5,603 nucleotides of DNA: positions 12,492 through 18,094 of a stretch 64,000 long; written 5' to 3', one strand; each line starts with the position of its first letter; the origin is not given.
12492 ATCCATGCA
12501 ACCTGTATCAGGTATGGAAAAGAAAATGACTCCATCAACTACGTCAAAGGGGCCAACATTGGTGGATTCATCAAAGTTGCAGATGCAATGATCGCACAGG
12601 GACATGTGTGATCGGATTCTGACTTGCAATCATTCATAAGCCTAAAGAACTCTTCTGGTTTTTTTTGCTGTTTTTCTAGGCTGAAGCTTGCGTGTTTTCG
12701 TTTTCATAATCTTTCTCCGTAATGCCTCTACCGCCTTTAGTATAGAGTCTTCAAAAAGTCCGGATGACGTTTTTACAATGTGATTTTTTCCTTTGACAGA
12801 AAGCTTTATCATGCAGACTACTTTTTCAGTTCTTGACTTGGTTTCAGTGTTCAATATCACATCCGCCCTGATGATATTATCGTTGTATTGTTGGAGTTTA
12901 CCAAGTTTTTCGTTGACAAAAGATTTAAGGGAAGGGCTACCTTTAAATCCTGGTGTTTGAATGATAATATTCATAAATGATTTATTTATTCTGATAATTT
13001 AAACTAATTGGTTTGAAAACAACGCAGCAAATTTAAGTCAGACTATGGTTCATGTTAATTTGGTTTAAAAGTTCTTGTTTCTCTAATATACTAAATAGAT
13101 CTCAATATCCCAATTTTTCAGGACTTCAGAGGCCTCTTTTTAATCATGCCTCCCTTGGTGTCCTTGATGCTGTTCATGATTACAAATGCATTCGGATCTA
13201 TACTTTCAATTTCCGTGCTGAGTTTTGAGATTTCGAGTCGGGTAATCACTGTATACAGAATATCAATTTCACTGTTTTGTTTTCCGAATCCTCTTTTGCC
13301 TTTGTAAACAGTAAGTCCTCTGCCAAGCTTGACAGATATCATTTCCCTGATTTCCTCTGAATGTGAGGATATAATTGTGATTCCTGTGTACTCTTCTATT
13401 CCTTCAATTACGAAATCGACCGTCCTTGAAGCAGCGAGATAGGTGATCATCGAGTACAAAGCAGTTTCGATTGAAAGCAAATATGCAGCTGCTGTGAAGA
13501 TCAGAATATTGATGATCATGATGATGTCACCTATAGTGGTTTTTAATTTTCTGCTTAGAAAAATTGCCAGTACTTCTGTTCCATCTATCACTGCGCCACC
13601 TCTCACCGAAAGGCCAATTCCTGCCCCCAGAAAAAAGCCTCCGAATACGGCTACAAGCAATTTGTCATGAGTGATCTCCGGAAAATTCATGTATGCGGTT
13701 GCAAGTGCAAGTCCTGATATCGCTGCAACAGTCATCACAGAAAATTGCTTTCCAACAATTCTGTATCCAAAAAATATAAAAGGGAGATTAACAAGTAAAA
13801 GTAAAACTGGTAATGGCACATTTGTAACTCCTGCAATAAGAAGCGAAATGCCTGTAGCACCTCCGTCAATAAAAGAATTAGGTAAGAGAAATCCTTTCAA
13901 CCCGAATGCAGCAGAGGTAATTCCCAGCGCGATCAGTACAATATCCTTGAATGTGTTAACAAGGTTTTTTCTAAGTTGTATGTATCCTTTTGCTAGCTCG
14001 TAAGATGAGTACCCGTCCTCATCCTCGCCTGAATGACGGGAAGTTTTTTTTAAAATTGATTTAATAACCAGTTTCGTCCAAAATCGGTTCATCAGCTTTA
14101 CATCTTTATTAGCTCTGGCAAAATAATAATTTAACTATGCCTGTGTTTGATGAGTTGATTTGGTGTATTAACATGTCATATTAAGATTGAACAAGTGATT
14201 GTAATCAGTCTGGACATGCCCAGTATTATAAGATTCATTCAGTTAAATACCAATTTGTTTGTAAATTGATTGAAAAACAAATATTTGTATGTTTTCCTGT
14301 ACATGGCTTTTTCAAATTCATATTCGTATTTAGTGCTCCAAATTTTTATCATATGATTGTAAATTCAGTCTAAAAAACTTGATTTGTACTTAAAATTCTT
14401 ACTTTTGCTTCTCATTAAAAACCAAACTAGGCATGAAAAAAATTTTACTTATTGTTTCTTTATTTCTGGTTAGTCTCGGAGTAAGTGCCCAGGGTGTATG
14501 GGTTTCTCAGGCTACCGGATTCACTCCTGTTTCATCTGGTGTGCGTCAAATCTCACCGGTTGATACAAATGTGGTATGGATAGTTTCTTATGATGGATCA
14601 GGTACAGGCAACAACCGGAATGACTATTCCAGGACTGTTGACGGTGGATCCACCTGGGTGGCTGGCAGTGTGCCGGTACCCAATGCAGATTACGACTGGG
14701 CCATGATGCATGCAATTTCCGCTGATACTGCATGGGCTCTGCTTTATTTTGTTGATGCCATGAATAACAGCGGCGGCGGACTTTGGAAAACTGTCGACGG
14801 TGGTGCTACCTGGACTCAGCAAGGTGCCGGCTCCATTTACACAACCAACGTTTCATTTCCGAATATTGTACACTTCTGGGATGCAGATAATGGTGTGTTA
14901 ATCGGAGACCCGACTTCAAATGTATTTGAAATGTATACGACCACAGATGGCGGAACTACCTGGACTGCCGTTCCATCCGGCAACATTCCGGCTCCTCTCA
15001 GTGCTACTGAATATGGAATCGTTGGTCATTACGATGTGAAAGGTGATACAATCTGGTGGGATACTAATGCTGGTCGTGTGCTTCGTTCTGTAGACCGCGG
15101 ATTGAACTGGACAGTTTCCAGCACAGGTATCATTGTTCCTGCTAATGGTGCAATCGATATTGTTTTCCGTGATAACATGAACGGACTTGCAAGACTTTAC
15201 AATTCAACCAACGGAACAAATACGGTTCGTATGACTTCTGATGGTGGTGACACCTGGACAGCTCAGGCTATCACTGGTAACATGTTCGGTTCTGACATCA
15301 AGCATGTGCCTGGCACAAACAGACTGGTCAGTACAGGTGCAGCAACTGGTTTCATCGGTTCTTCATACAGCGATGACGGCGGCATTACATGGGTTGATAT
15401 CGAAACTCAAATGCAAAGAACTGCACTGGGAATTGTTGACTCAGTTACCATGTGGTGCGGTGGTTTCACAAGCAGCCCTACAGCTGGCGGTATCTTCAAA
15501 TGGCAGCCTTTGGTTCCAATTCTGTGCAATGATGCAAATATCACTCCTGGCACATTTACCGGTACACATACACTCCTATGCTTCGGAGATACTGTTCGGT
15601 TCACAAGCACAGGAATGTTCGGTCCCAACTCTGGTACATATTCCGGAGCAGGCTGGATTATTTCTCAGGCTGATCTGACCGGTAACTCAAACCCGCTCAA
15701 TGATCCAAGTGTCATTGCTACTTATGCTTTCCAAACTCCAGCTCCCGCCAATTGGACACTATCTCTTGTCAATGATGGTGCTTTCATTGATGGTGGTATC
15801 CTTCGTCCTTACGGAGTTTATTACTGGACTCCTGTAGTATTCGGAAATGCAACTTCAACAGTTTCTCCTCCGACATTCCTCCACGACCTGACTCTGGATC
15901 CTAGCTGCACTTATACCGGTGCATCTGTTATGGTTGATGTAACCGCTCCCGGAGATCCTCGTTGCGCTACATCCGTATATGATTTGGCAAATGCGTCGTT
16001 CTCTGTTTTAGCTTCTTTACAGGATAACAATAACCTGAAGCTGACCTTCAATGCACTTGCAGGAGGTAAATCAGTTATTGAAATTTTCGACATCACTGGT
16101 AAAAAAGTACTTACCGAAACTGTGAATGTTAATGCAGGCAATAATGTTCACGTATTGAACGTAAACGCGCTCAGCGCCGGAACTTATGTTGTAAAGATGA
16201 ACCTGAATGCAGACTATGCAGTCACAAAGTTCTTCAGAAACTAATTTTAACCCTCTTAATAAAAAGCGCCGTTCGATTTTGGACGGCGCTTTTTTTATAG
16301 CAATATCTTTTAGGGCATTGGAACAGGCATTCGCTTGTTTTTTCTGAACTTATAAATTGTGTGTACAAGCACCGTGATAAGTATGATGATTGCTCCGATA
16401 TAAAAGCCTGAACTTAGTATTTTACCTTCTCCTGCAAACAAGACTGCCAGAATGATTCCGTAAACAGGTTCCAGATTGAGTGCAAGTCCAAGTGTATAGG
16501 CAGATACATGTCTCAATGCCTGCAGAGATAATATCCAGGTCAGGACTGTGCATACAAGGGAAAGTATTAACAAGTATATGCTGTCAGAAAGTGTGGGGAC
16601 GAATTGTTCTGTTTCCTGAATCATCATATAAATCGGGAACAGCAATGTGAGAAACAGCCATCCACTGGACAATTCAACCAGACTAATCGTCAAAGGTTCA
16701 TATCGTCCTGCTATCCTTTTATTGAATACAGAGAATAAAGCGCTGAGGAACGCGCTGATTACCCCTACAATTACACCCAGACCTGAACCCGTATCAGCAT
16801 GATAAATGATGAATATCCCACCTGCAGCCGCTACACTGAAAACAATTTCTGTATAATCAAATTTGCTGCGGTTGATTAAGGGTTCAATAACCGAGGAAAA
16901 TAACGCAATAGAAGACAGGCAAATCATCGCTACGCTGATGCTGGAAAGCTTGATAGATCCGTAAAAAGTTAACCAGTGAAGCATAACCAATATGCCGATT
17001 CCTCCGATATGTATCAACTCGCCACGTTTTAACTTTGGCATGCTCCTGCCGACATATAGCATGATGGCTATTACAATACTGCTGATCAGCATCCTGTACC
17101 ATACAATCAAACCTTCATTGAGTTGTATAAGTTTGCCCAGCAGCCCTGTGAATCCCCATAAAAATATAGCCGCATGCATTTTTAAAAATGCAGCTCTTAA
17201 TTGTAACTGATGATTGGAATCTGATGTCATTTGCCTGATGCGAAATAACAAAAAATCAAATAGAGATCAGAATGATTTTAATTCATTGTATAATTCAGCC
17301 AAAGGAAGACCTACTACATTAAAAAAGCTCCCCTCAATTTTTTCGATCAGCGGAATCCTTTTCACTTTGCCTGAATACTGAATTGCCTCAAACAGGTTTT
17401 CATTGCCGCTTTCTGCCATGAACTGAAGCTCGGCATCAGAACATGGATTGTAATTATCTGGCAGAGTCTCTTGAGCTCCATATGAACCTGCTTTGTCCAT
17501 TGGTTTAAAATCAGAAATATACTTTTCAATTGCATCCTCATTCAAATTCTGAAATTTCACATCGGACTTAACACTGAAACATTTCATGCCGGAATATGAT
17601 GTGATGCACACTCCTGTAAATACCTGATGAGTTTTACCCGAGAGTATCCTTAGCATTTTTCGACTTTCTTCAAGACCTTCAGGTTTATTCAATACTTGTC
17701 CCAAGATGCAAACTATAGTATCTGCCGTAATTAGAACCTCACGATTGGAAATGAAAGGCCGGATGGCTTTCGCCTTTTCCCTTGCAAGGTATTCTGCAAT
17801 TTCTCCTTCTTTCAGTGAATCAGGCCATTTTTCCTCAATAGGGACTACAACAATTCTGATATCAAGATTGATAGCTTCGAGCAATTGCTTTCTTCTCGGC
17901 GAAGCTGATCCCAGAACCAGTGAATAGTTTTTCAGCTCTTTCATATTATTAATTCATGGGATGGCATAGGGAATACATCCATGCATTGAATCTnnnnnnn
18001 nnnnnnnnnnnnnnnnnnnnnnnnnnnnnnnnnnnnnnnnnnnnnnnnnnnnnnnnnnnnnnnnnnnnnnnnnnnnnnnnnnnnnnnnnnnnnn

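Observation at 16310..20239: ccm cluster runs without a break into a DUF2520 / HAD(KdsC-like) / UbiA(DGGGPS-like) / maf / eamA array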

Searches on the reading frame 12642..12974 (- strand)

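Call 33: search_protein_families(library=pfam, proteins=[window:12642-12974:-], max_evalue=0.001)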
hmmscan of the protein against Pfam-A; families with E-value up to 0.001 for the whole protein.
window:12642-12974:- (110 aa): 1 family
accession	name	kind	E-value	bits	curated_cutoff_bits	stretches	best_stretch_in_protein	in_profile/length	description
PF02482.25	Ribosomal_S30AE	-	1.8e-13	51.5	23.7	1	3-95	1-86/88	Sigma 54 modulation protein / S30EA ribosomal protein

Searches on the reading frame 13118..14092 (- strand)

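Call 33: search_protein_families(library=pfam, proteins=[window:13118-14092:-], max_evalue=0.001)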
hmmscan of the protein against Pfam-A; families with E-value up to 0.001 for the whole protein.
window:13118-14092:- (324 aa): 2 families
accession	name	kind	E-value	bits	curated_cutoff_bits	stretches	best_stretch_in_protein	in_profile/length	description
PF02588.21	YitT_membrane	-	7.8e-59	198.9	24.3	1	50-252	1-204/205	Uncharacterised 5xTM membrane BCR, YitT family COG1284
PF10035.14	DUF2179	-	9.3e-15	54.6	22.8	1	258-314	1-55/55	Uncharacterized protein conserved in bacteria (DUF2179)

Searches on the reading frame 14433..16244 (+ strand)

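Call 33: search_protein_families(library=pfam, proteins=[window:14433-16244:+], max_evalue=0.001)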
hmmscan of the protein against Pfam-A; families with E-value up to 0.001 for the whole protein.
window:14433-16244:+ (603 aa): 4 families
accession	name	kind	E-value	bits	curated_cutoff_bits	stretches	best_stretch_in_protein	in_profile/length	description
PF18962.6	Por_Secre_tail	-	4.3e-08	33.8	27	1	532-600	7-73/75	Secretion system C-terminal sorting domain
PF02012.26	BNR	-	6.2e-07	28.9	27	0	312-320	2-10/12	BNR/Asp-box repeat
PF15902.12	Sortilin-Vps10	-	8.1e-06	25.3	33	0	66-180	4-112/446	Sortilin, neurotensin receptor 3,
PF11589.14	DUF3244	-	0.00046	20.6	25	1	523-598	20-92/96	Domain of unknown function (DUF3244)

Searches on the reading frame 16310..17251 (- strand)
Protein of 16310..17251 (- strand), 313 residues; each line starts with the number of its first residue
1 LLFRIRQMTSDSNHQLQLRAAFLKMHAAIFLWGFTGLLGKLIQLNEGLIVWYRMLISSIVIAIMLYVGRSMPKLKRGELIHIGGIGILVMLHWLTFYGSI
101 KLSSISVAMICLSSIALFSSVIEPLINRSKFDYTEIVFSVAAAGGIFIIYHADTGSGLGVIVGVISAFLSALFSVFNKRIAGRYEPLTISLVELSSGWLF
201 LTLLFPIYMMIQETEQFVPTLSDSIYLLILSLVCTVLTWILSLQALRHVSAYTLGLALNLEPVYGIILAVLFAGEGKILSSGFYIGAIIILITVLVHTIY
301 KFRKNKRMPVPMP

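Call 3: search_protein_families(library=pfam, proteins=[window:16310-17251:-], max_evalue=0.01)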
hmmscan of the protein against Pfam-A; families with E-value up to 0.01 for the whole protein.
window:16310-17251:- (313 aa): 1 family
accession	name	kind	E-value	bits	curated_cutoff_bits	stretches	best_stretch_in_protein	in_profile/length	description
PF00892.27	EamA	-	2.1e-24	86.8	28.2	2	158-296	2-132/135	EamA-like transporter family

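Call 4: search_protein_families(library=ncbifam, proteins=[window:16310-17251:-], max_evalue=0.01)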
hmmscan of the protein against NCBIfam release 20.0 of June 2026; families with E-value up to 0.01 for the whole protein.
window:16310-17251:- (313 aa): 1 family
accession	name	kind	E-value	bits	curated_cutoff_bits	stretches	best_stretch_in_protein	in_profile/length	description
TIGR00950.1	2A78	equivalog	1.7e-17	63.7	230.2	1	32-294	1-263/264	carboxylate/amino acid/amine transporter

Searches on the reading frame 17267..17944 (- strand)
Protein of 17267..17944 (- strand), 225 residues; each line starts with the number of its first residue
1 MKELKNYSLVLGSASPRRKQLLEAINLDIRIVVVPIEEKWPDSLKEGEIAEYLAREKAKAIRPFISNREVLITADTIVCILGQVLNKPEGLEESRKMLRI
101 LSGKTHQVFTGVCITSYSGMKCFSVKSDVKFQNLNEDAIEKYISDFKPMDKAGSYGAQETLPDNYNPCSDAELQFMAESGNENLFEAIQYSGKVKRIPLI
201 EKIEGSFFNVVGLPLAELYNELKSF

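Call 3: search_protein_families(library=pfam, proteins=[window:17267-17944:-], max_evalue=0.01)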
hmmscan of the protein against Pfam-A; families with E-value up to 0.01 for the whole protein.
window:17267-17944:- (225 aa): 1 family
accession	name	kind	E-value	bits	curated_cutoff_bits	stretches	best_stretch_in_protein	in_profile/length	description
PF02545.19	Maf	-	1.2e-50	172.3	27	2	9-160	2-156/187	Maf-like protein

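Call 4: search_protein_families(library=ncbifam, proteins=[window:17267-17944:-], max_evalue=0.01)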
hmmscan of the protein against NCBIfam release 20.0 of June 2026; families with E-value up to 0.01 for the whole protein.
window:17267-17944:- (225 aa): 14 families
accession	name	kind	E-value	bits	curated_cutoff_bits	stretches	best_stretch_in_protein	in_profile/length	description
TIGR00172.1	maf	subfamily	3e-41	141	117.15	2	7-159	3-156/185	Maf family nucleotide pyrophosphatase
NF010943.0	PRK14363.1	equivalog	3e-37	128.2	273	1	9-159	3-152/204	Maf-like protein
NF000867.0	PRK00078.1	equivalog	3.1e-37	128.1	249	2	9-158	3-156/192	Maf-like protein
NF010948.0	PRK14368.1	equivalog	1.9e-36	125.3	291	2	5-158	3-157/193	Maf-like protein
NF010941.0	PRK14361.1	equivalog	3.3e-33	114.9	272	2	8-159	7-156/194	Maf-like protein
NF010942.0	PRK14362.1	equivalog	4.7e-32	111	290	2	7-158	12-166/210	Maf-like protein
NF010945.0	PRK14365.1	equivalog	3e-31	108.5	273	2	9-158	4-155/197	Maf-like protein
NF010944.0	PRK14364.1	equivalog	2.4e-30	105.5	311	1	12-167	2-155/181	Maf-like protein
NF002401.0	PRK01441.1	equivalog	6.2e-27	94.5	317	1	7-158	5-163/207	Maf-like protein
NF010946.0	PRK14366.1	equivalog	2.4e-25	89.1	284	1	7-159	5-158/195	Maf-like protein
NF003403.0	PRK04694.1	equivalog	2.1e-22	79.8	300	1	9-158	2-155/190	Maf-like protein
NF010947.0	PRK14367.1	equivalog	2.5e-20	72.5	315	1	8-158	3-159/202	Maf-like protein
NF002690.0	PRK02478.1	equivalog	3.8e-18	65.8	269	2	7-144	3-146/199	Maf-like protein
NF003141.0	PRK04056.1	equivalog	6.1e-17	61.8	161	1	9-154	2-147/181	septum formation inhibitor Maf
